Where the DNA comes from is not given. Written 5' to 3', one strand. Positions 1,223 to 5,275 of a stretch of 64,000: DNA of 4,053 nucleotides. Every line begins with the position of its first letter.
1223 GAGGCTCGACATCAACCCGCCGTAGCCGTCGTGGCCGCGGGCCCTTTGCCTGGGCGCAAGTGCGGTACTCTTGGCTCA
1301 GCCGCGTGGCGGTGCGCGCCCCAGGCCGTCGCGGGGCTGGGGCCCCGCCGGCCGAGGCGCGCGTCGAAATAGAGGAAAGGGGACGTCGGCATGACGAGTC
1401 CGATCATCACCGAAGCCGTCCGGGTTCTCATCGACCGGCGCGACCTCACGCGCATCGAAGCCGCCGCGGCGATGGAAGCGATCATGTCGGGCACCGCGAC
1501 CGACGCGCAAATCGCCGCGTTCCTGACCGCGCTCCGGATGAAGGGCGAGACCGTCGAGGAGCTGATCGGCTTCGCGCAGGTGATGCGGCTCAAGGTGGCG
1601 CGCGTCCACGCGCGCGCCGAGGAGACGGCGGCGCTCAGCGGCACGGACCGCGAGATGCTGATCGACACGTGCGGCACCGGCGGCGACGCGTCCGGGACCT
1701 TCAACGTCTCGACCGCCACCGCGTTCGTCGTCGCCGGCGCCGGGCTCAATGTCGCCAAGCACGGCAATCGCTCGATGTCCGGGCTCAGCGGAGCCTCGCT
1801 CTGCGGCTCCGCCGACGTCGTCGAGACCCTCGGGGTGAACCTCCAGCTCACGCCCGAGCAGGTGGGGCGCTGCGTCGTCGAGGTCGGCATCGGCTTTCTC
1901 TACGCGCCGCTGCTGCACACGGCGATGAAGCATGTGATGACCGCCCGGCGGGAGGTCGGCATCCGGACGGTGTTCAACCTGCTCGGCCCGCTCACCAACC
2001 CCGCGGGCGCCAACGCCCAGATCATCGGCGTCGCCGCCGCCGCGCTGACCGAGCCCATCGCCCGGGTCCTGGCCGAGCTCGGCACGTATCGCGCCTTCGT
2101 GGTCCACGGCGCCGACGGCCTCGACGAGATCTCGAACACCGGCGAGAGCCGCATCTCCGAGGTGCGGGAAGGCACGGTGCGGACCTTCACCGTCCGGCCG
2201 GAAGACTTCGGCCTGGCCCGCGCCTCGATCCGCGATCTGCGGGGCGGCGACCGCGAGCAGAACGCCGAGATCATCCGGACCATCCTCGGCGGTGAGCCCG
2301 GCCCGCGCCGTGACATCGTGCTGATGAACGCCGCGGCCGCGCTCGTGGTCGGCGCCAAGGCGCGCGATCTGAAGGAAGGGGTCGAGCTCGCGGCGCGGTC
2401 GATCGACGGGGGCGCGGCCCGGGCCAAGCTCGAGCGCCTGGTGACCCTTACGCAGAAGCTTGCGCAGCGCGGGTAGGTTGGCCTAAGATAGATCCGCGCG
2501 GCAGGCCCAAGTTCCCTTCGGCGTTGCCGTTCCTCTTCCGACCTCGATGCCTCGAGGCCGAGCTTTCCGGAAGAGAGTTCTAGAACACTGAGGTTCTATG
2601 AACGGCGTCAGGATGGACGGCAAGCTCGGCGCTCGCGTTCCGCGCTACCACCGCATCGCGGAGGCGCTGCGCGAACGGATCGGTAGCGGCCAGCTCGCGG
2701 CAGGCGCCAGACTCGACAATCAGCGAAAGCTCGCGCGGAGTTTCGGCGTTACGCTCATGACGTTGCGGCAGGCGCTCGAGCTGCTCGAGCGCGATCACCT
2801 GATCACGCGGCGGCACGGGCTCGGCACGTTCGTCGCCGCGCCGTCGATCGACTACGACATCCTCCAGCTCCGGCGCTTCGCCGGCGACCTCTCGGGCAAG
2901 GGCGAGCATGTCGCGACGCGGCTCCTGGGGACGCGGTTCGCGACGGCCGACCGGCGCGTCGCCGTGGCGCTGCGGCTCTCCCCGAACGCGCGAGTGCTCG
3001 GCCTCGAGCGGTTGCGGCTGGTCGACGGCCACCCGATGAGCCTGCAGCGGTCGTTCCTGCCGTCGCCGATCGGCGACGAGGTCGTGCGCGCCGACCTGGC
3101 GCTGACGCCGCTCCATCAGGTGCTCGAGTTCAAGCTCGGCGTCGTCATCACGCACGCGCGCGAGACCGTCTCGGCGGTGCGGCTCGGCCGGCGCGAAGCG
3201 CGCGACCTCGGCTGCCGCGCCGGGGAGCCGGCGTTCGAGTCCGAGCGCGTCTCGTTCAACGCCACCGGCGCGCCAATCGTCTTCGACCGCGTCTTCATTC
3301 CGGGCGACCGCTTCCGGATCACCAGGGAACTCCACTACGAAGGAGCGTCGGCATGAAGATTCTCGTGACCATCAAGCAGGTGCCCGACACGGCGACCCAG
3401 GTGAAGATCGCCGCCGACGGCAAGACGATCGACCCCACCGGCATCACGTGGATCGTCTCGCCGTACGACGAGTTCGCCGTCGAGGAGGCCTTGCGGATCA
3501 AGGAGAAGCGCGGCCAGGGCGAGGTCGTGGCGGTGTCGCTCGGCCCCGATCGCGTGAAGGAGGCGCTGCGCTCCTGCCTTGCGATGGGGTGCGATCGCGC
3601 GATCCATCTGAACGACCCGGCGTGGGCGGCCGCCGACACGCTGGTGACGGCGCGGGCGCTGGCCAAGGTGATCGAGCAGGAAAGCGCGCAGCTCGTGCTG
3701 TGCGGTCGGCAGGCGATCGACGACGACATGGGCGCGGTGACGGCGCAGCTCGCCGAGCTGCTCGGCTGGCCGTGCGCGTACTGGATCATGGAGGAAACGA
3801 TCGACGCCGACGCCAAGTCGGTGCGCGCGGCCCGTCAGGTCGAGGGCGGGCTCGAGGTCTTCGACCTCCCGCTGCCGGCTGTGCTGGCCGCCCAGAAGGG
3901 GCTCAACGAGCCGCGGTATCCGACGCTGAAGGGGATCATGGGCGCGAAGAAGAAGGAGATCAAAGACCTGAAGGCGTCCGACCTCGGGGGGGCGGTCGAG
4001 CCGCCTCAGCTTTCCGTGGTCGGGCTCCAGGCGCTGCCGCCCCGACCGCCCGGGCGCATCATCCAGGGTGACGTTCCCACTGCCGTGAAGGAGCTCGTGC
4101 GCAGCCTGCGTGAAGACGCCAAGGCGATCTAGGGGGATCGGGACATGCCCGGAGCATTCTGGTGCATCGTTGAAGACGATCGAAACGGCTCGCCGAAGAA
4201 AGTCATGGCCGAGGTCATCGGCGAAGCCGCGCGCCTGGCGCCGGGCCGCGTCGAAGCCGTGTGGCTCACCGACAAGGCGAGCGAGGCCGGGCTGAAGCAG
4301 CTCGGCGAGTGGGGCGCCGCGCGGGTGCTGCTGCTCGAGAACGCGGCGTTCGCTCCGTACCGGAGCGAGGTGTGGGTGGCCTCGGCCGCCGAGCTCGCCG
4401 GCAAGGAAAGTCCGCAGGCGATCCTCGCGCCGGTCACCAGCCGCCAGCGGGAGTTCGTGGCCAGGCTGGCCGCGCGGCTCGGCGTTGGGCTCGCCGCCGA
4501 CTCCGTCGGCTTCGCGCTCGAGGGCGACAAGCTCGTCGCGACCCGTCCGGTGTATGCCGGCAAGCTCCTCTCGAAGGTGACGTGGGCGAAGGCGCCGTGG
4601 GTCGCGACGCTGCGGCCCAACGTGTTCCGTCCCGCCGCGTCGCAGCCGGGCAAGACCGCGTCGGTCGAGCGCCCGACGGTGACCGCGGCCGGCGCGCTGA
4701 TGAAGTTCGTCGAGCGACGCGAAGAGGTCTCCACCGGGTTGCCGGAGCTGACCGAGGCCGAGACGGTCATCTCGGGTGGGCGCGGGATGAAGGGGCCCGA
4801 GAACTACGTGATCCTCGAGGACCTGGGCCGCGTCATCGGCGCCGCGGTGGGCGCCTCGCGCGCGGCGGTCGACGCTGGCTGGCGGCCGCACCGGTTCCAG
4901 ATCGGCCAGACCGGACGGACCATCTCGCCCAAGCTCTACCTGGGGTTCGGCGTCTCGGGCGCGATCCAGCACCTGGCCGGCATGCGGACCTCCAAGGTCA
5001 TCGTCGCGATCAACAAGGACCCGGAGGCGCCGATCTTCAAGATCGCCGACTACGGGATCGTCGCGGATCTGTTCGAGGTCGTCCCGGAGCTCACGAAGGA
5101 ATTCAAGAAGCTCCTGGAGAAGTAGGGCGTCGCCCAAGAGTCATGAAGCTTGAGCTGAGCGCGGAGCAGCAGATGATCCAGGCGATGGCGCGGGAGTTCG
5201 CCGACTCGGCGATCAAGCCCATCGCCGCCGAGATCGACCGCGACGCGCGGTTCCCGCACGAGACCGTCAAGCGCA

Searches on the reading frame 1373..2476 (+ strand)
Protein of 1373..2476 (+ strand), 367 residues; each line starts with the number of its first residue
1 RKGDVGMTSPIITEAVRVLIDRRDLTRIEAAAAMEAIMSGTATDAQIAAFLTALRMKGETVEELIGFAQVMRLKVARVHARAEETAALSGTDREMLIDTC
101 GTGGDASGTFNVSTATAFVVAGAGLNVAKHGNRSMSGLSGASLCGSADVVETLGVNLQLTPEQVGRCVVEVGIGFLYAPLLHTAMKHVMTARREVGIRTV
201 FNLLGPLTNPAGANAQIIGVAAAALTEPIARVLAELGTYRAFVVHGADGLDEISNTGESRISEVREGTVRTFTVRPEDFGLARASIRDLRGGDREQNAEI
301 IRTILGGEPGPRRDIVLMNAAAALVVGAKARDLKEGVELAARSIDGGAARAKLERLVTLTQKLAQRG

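Call 61: search_protein_families(library=pfam, proteins=[window:1373-2476:+], max_evalue=0.000001)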
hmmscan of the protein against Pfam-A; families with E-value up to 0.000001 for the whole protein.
window:1373-2476:+ (367 aa): 2 families
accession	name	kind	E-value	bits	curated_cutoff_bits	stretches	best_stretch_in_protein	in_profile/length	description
PF00591.27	Glycos_transf_3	-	1e-90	304.2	27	1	95-349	3-252/253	Glycosyl transferase family, a/b domain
PF02885.22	Glycos_trans_3N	-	1.5e-23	82.7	26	1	14-72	2-60/63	Glycosyl transferase family, helical bundle domain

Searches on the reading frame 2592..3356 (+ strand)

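Call 61: search_protein_families(library=pfam, proteins=[window:2592-3356:+], max_evalue=0.000001)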
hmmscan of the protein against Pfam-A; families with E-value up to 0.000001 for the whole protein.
window:2592-3356:+ (254 aa): 2 families
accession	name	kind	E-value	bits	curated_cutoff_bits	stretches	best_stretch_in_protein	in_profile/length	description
PF07702.18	UTRA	-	2.4e-29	102.4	23.8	1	104-242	3-141/141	UTRA domain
PF00392.27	GntR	-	1.2e-17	63.7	27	1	19-81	2-64/64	Bacterial regulatory proteins, gntR family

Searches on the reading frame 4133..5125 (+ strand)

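Call 61: search_protein_families(library=pfam, proteins=[window:4133-5125:+], max_evalue=0.000001)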
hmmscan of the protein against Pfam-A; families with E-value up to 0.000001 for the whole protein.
window:4133-5125:+ (330 aa): 2 families
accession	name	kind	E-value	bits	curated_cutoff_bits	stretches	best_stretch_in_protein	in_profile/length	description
PF01012.27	ETF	-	3e-38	131.9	26.7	1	10-185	2-180/181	Electron transfer flavoprotein domain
PF00766.25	ETF_alpha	-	5.4e-33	113.3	27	1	205-285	1-81/81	Electron transfer flavoprotein FAD-binding domain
